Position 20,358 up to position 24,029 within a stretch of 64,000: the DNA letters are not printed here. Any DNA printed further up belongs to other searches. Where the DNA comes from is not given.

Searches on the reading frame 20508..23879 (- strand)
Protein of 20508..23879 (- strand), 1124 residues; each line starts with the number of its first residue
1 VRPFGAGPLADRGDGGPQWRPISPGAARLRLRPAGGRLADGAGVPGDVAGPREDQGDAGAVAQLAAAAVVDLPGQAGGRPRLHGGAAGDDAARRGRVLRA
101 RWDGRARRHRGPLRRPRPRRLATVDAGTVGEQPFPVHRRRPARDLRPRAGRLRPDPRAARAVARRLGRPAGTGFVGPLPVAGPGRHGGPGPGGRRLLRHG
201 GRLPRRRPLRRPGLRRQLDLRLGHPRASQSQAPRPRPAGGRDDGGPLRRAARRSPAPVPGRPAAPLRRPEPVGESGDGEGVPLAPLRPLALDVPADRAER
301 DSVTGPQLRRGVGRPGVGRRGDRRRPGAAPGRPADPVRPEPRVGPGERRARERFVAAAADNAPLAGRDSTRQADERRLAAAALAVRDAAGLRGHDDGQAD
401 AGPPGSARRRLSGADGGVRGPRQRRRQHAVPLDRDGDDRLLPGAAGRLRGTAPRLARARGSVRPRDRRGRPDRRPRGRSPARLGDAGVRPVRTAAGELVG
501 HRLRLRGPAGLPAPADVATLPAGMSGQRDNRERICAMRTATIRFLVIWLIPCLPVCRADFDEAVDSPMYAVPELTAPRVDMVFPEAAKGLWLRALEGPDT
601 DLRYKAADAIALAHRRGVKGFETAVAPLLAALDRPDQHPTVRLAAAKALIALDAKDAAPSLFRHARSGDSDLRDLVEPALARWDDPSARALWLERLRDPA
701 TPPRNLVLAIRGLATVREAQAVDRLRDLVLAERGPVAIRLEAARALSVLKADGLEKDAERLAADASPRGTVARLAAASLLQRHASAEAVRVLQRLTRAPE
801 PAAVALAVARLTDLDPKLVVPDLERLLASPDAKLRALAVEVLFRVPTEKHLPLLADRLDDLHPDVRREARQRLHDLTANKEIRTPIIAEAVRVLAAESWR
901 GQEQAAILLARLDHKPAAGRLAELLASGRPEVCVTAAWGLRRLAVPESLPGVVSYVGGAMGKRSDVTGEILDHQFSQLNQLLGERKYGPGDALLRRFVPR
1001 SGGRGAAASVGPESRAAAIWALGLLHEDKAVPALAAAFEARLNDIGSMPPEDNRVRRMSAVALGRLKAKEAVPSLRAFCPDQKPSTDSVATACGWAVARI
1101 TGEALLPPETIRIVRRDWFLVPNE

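Call 73: search_protein_families(library=pfam, proteins=[window:20508-23879:-], max_evalue=0.00001)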
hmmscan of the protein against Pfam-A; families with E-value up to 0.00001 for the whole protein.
window:20508-23879:- (1124 aa): 1 family
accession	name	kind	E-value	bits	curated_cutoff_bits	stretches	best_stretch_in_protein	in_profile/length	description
PF13646.12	HEAT_2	-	4.1e-25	88.3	27.7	2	592-680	5-87/88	HEAT repeats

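Call 79: search_protein_families(library=padloc, proteins=[window:20508-23879:-], max_evalue=0.001)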
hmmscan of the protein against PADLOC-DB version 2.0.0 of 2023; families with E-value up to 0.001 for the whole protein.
window:20508-23879:- (1124 aa): 1 family
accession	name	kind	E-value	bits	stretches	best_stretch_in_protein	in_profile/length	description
PDLC02919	HEAT-ARM_XIII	-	1.8e-06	23.6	1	591-727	1253-1381/1972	-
